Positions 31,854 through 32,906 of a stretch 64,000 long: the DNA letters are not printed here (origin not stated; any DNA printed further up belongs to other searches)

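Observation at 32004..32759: Cupredoxin-like terminal gene of the cytochrome operon with amicyanin-type C-x2-H-x2-M and a C-terminal Ig/CarboxypepD_reg-like domain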

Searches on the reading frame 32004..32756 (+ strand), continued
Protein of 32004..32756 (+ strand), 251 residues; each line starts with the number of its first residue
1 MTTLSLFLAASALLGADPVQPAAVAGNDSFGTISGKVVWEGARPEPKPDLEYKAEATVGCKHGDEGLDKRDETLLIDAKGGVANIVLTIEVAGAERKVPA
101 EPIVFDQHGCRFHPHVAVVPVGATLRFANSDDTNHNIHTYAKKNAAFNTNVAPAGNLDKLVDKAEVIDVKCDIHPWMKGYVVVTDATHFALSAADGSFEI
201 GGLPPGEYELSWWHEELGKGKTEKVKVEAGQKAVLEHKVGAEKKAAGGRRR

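Call 58: search_protein_families(library=pfam, proteins=[P0151, P0158, P0205, P0162, P0144, P0179, P0180, P0256, P0200, P0125], max_evalue=0.001)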
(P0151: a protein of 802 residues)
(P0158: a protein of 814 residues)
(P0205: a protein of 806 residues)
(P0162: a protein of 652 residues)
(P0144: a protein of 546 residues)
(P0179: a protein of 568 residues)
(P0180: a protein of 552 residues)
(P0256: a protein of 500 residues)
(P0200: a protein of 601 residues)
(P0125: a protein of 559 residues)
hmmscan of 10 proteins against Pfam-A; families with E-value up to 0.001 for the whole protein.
P0151 (802 aa): 2 families
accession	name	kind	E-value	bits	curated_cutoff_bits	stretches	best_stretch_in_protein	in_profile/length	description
PF13473.12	Cupredoxin_1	-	3.9e-05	24.1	27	1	650-731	18-100/104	Cupredoxin-like domain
PF13620.12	CarboxypepD_reg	-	0.00043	21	32.3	0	734-792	20-82/82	Carboxypeptidase regulatory-like domain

P0158 (814 aa): 5 families
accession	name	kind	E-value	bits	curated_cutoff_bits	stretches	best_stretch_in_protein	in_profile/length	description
PF00578.27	AhpC-TSA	-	4.7e-13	49.6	26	1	432-549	2-122/124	AhpC/TSA family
PF08534.16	Redoxin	-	1.4e-10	41.6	26.6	1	431-557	2-137/148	Redoxin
PF13620.12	CarboxypepD_reg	-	1.4e-05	25.7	32.3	1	747-801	27-81/82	Carboxypeptidase regulatory-like domain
PF14686.12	fn3_3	-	2.1e-05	24.6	24.4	1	750-796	27-74/75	Polysaccharide lyase family 4, domain II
PF13905.12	Thioredoxin_8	-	0.00012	22.8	27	1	455-546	1-92/94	Thioredoxin-like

P0205 (806 aa): 5 families
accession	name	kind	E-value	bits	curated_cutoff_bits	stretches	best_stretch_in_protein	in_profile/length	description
PF00578.27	AhpC-TSA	-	4.4e-11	43.2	26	1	448-565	2-122/124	AhpC/TSA family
PF13905.12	Thioredoxin_8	-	3e-10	40.7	27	1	471-563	1-93/94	Thioredoxin-like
PF08534.16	Redoxin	-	4.9e-10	39.8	26.6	1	451-573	6-137/148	Redoxin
PF13620.12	CarboxypepD_reg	-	4.8e-07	30.5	32.3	1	743-799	17-77/82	Carboxypeptidase regulatory-like domain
PF14686.12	fn3_3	-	0.00088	19.4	24.4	0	735-778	13-53/75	Polysaccharide lyase family 4, domain II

P0162 (652 aa): 6 families
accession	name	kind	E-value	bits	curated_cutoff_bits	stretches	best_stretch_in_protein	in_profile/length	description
PF00578.27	AhpC-TSA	-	6.3e-14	52.4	26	1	238-356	1-123/124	AhpC/TSA family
PF08534.16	Redoxin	-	4.7e-13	49.6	26.6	1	237-360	1-134/148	Redoxin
PF13905.12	Thioredoxin_8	-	1.1e-11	45.3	27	1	262-354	1-94/94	Thioredoxin-like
PF00085.26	Thioredoxin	-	2.3e-05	24.8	23.5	1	263-311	19-66/103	Thioredoxin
PF00127.26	Copper-bind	-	5.4e-05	24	21.2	0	503-583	5-98/99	Copper binding proteins, plastocyanin/azurin family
PF13620.12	CarboxypepD_reg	-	9.3e-05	23.1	32.3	1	589-639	31-80/82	Carboxypeptidase regulatory-like domain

P0144 (546 aa): 5 families
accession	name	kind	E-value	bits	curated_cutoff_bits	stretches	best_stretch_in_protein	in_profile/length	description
PF13620.12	CarboxypepD_reg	-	1.9e-14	54.2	32.3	2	478-533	17-75/82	Carboxypeptidase regulatory-like domain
PF13715.12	CarbopepD_reg_2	-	3.3e-12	46.7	32.2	1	474-541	13-78/88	CarboxypepD_reg-like domain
PF14686.12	fn3_3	-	2.6e-11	43.6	24.4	1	469-533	12-73/75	Polysaccharide lyase family 4, domain II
PF17802.7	SpaA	-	1.7e-06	28.5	23.1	0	238-275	37-76/91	Prealbumin-like fold domain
PF09430.16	EMC7_beta-sandw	-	5.4e-06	27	26.6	0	483-530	17-63/122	ER membrane protein complex subunit 7, beta-sandwich domain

P0179 (568 aa): 6 families
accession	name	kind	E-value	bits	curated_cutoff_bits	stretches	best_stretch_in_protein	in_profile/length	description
PF13620.12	CarboxypepD_reg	-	5.1e-13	49.6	32.3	2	513-561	28-77/82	Carboxypeptidase regulatory-like domain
PF13715.12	CarbopepD_reg_2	-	1.9e-08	34.7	32.2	1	517-558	28-67/88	CarboxypepD_reg-like domain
PF07495.19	Y_Y_Y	-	2.4e-06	27.8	26.6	0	519-543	25-48/65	Y_Y_Y domain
PF14686.12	fn3_3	-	8.1e-06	26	24.4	0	515-539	27-51/75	Polysaccharide lyase family 4, domain II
PF09430.16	EMC7_beta-sandw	-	1.8e-05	25.3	26.6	0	513-542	19-48/122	ER membrane protein complex subunit 7, beta-sandwich domain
PF17802.7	SpaA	-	3.5e-05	24.3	23.1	0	517-538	36-57/91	Prealbumin-like fold domain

P0180 (552 aa): 4 families
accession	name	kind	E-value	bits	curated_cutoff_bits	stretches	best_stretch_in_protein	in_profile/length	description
PF13905.12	Thioredoxin_8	-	9.3e-08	32.7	27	1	211-302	1-92/94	Thioredoxin-like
PF08534.16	Redoxin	-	2.2e-07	31.2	26.6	1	193-311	10-135/148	Redoxin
PF00578.27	AhpC-TSA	-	4.8e-07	30.2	26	1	194-305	8-122/124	AhpC/TSA family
PF13620.12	CarboxypepD_reg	-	2.4e-05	25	32.3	1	486-544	19-81/82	Carboxypeptidase regulatory-like domain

P0256 (500 aa): 3 families
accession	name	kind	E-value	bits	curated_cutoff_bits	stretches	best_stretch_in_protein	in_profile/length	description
PF13620.12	CarboxypepD_reg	-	2e-08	34.9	32.3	1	447-496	30-80/82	Carboxypeptidase regulatory-like domain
PF13715.12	CarbopepD_reg_2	-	8.1e-06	26.2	32.2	1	449-496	28-75/88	CarboxypepD_reg-like domain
PF14686.12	fn3_3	-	7.3e-05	22.9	24.4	1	447-491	27-73/75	Polysaccharide lyase family 4, domain II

P0200 (601 aa): 5 families
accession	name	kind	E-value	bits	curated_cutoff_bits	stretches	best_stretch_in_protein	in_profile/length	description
PF13620.12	CarboxypepD_reg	-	3.2e-13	50.3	32.3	1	540-584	22-70/82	Carboxypeptidase regulatory-like domain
PF09430.16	EMC7_beta-sandw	-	1.1e-08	35.7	26.6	0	541-571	18-48/122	ER membrane protein complex subunit 7, beta-sandwich domain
PF13715.12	CarbopepD_reg_2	-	6.7e-07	29.7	32.2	0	534-578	16-60/88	CarboxypepD_reg-like domain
PF14686.12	fn3_3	-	2.4e-06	27.7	24.4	0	540-568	23-51/75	Polysaccharide lyase family 4, domain II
PF23193.1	NOMO_3rd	-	0.00059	20.3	27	0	261-312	62-100/120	NOMO third transthyretin-like domain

P0125 (559 aa): 5 families
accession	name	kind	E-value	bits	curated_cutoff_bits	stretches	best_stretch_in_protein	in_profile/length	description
PF13620.12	CarboxypepD_reg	-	8.1e-13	49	32.3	2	291-333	29-74/82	Carboxypeptidase regulatory-like domain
PF09430.16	EMC7_beta-sandw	-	1.6e-10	41.6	26.6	1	504-547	19-62/122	ER membrane protein complex subunit 7, beta-sandwich domain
PF13715.12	CarbopepD_reg_2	-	2.9e-09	37.3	32.2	1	285-340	19-74/88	CarboxypepD_reg-like domain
PF14686.12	fn3_3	-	7.8e-06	26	24.4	0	292-322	27-57/75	Polysaccharide lyase family 4, domain II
PF13490.11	zf-HC2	-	0.00026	21.5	22.2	1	3-36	1-34/35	Putative zinc-finger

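Call 60: find_homologous_proteins(query=L078:9001-9636:+, max_evalue=1e-10)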
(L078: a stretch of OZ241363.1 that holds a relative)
Query L078:9001-9636:+ (212 aa): 1581 proteins with E <= 1e-10 among 1733 candidates; the best 120 are listed.
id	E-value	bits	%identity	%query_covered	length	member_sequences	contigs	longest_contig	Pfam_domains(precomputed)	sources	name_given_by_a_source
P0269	6.5e-121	420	87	100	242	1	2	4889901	PF13620.13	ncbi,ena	-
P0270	1.2e-120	419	86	100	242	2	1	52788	PF13620.13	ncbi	-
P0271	3.4e-120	417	87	100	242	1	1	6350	PF13620.13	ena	-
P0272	3.4e-120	417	87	100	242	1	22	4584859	PF13620.13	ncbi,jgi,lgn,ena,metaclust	metaclust:\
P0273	1.2e-119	416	86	100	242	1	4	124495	PF13620.13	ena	-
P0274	4.6e-119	414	84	100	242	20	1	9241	PF13620.13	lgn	-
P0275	1.1e-118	412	87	95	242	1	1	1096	PF13620.13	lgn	-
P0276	6.0e-118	410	85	97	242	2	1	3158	PF13620.13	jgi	-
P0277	6.0e-117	407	81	100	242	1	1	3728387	PF13620.13,PF09430.17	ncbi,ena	-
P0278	4.3e-115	401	84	100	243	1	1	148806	PF13620.13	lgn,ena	-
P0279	1.1e-114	399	83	100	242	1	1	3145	PF13620.13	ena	-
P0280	2.3e-111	389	82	99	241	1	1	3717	PF13620.13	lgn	-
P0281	2.0e-110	386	81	96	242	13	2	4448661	PF13620.13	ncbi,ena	-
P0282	5.0e-109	381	80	100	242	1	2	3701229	PF13620.13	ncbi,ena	-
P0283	1.2e-106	373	79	96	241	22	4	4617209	-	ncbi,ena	-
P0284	5.4e-104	365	75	100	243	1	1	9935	PF13620.13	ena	-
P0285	9.9e-99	347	73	100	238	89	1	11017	PF13620.13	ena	-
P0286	1.8e-94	333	73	95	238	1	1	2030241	PF13620.13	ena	-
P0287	1.5e-86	308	67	96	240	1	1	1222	PF13715.13,PF13620.13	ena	-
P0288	4.8e-85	303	67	98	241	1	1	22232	PF13620.13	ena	-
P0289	4.9e-85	303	67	94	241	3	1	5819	PF13620.13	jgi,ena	-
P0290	5.3e-85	302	63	100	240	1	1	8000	PF13620.13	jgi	-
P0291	2.1e-84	301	65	99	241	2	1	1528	PF13620.13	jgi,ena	-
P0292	3.7e-83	296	62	100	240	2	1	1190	PF13715.13,PF13620.13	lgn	-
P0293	6.1e-82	292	65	95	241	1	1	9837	PF13715.13,PF13620.13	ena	-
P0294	1.8e-81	291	62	100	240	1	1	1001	PF13715.13,PF13620.13,PF09430.17,PF22904.4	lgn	-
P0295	6.6e-81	289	63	100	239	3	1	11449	PF13620.13,PF09430.17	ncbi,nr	ncbi:MAG TPA: carboxypeptidase regulatory-like domain-containing protein [Thermoanaerobaculia bacter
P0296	2.3e-80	287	65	95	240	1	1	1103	PF13620.13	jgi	jgi:plastocyanin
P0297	3.7e-80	287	65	93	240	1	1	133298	PF13620.13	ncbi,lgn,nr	ncbi:MAG TPA: carboxypeptidase regulatory-like domain-containing protein [Thermoanaerobaculia bacter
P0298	4.1e-80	287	66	88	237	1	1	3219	PF13620.13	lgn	-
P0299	2.4e-79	284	62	100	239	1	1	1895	PF13715.13,PF13620.13,PF09430.17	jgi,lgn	jgi:plastocyanin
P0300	6.3e-79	283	62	99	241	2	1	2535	PF13620.13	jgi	jgi:plastocyanin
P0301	2.2e-78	281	62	97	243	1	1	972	PF13620.13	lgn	-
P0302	9.0e-78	279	62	93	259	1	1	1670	PF13715.13,PF13620.13,PF22904.4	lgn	-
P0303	1.2e-77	278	64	92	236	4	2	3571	PF13620.13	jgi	jgi:plastocyanin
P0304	3.3e-77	277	62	91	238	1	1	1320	PF13715.13,PF13620.13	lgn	-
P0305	2.1e-76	274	60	93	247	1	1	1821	PF13620.13,PF22904.4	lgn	-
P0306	1.1e-75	272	61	95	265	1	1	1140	PF13620.13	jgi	-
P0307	3.4e-75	270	58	99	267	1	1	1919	PF13715.13,PF13620.13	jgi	-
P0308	6.7e-75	269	62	96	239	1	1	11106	PF13715.13,PF13620.13,PF09430.17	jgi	jgi:hypothetical protein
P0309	1.6e-74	268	60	97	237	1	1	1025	PF13715.13,PF14686.13,PF13620.13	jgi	-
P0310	1.7e-74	268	61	94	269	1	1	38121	PF13620.13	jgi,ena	-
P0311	1.9e-74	268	60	96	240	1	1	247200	PF13715.13,PF13620.13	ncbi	-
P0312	7.3e-74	266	91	61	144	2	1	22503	PF13620.13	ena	-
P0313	2.2e-73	265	58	92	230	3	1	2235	PF13715.13,PF14686.13,PF13620.13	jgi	jgi:plastocyanin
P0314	3.2e-73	264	58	100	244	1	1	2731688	PF13620.13,PF22904.4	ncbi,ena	-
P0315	3.6e-73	264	57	100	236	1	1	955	PF13715.13,PF13620.13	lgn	-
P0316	4.8e-73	263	62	93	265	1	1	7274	PF13620.13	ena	-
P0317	5.5e-73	263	59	94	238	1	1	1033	PF13620.13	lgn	-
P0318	5.5e-73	263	58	94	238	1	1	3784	PF13620.13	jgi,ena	-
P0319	1.8e-72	262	62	93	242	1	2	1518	PF14686.13,PF13620.13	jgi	jgi:plastocyanin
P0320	3.6e-72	261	57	91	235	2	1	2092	PF13715.13,PF13620.13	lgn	-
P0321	3.9e-72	260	58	100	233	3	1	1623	PF13715.13,PF13620.13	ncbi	-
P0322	4.2e-72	260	58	98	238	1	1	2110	PF14686.13,PF13620.13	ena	-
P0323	4.9e-72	260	61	87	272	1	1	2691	PF13620.13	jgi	jgi:plastocyanin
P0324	5.3e-72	260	58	99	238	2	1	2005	PF14686.13,PF13620.13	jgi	-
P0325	7.3e-72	260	56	98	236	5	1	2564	PF13715.13,PF14686.13,PF13620.13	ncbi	-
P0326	8.4e-72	259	60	88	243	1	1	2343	PF13620.13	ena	-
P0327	9.9e-72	259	58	94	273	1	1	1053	PF13620.13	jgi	jgi:plastocyanin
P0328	1.6e-71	258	61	88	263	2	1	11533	PF14686.13,PF13620.13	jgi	-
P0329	1.8e-71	258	61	86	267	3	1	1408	PF13620.13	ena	-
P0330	2.0e-71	258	58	98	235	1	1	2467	PF14686.13,PF13620.13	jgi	jgi:plastocyanin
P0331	2.2e-71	258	62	88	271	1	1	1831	PF14686.13,PF13620.13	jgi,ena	-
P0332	2.5e-71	258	57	92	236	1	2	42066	PF13620.13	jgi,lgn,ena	-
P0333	2.9e-71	258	57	99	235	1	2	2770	PF14686.13,PF13620.13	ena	-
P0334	3.4e-71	257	60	94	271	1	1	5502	PF13620.13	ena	-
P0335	3.7e-71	257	59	94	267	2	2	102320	PF13620.13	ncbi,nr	ncbi:MAG: TonB-dependent receptor [Acidobacteria bacterium]|nr:TonB-dependent receptor [Acidobacteri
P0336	3.8e-71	257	56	99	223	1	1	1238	PF14686.13,PF13620.13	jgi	-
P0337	5.3e-71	257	57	98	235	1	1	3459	PF14686.13,PF13620.13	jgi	jgi:plastocyanin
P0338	5.4e-71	257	56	100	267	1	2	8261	PF13620.13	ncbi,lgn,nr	ncbi:MAG: TonB-dependent receptor [Acidobacteria bacterium]|nr:TonB-dependent receptor [Acidobacteri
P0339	6.3e-71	257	58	98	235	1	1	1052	PF14686.13,PF13620.13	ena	-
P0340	8.8e-71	256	56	100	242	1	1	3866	PF13620.13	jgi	jgi:plastocyanin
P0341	1.2e-70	256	57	99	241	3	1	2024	PF13620.13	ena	-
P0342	1.3e-70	255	58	94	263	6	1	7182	PF14686.13,PF13620.13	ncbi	-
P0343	1.7e-70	255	59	93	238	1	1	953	PF13620.13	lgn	-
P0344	1.9e-70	255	60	94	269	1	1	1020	PF13620.13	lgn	-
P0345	2.1e-70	255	57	99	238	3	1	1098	PF13620.13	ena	-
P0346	2.7e-70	254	60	87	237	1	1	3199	PF13715.13,PF13620.13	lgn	-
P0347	3.2e-70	254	56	100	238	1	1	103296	PF13620.13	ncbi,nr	ncbi:MAG: TonB-dependent receptor [bacterium]|nr:TonB-dependent receptor [bacterium]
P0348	3.8e-70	254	56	100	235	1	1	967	PF14686.13,PF13620.13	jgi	jgi:plastocyanin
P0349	4.0e-70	254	61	88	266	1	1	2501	PF13620.13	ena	-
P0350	4.6e-70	254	59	93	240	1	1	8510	PF13620.13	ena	-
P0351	5.0e-70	254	58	92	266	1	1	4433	PF13620.13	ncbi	-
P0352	5.4e-70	253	57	98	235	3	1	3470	PF14686.13,PF13620.13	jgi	jgi:plastocyanin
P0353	5.5e-70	253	58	99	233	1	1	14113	PF13715.13,PF13620.13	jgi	jgi:plastocyanin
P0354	6.2e-70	253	62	90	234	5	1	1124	PF13620.13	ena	-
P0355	6.8e-70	253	55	98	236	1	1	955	PF13715.13,PF13620.13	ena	-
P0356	7.3e-70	253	58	93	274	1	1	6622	PF13715.13,PF13620.13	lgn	-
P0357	7.3e-70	253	57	93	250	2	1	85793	PF13715.13,PF14686.13,PF13620.13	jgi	-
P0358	7.6e-70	253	60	94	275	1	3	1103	PF13620.13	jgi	jgi:plastocyanin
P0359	8.5e-70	253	62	89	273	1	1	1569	PF13620.13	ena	-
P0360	9.0e-70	253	58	88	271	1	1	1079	PF13620.13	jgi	-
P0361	9.3e-70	253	56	97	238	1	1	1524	PF14686.13,PF13620.13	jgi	jgi:plastocyanin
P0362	9.9e-70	253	56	99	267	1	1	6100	PF13620.13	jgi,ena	-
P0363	1.1e-69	252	57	93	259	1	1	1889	PF13620.13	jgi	jgi:plastocyanin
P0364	1.4e-69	252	60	87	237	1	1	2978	PF13715.13,PF14686.13,PF13620.13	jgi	jgi:plastocyanin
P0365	1.4e-69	252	57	98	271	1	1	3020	PF13620.13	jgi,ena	-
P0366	1.5e-69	252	60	88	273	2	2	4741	PF13620.13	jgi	jgi:plastocyanin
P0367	1.5e-69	252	56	99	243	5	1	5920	PF13620.13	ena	-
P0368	1.7e-69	252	58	99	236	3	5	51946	PF13620.13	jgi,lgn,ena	-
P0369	1.8e-69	252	57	95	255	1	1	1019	PF13620.13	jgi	jgi:plastocyanin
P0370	1.8e-69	252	57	99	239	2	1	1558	PF13620.13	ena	-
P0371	1.9e-69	252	56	95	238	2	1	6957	PF13715.13,PF13620.13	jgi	-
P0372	2.0e-69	252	57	96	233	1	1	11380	PF14686.13,PF13620.13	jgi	-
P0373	2.2e-69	251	57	99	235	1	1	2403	PF13620.13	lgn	-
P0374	2.3e-69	251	59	95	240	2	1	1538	PF14686.13,PF13620.13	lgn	-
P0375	2.4e-69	251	58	95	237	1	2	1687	PF13620.13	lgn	-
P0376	2.7e-69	251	59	88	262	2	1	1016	PF14686.13,PF13620.13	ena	-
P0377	2.7e-69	251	53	96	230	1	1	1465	PF13715.13,PF13620.13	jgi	-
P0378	2.9e-69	251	58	90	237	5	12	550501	PF14686.13,PF13620.13,PF22904.4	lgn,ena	-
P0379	3.1e-69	251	59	88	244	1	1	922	PF13620.13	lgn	-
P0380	3.1e-69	251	57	94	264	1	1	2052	PF14686.13,PF13620.13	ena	-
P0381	3.3e-69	251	58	93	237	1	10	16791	PF13620.13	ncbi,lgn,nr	ncbi:MAG: carboxypeptidase regulatory-like domain-containing protein [Thermoanaerobaculia bacterium]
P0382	3.7e-69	251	59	86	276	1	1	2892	PF13620.13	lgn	-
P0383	4.0e-69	251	56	94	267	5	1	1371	PF13620.13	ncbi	-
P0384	4.1e-69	251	57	98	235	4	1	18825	PF13620.13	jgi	-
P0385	4.1e-69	251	57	98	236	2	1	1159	PF14686.13,PF13620.13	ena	-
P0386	4.3e-69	251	58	88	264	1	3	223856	PF14686.13,PF13620.13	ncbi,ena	-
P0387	5.0e-69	250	56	99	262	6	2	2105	PF13620.13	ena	-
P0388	5.5e-69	250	58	95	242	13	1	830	PF14686.13,PF13620.13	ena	-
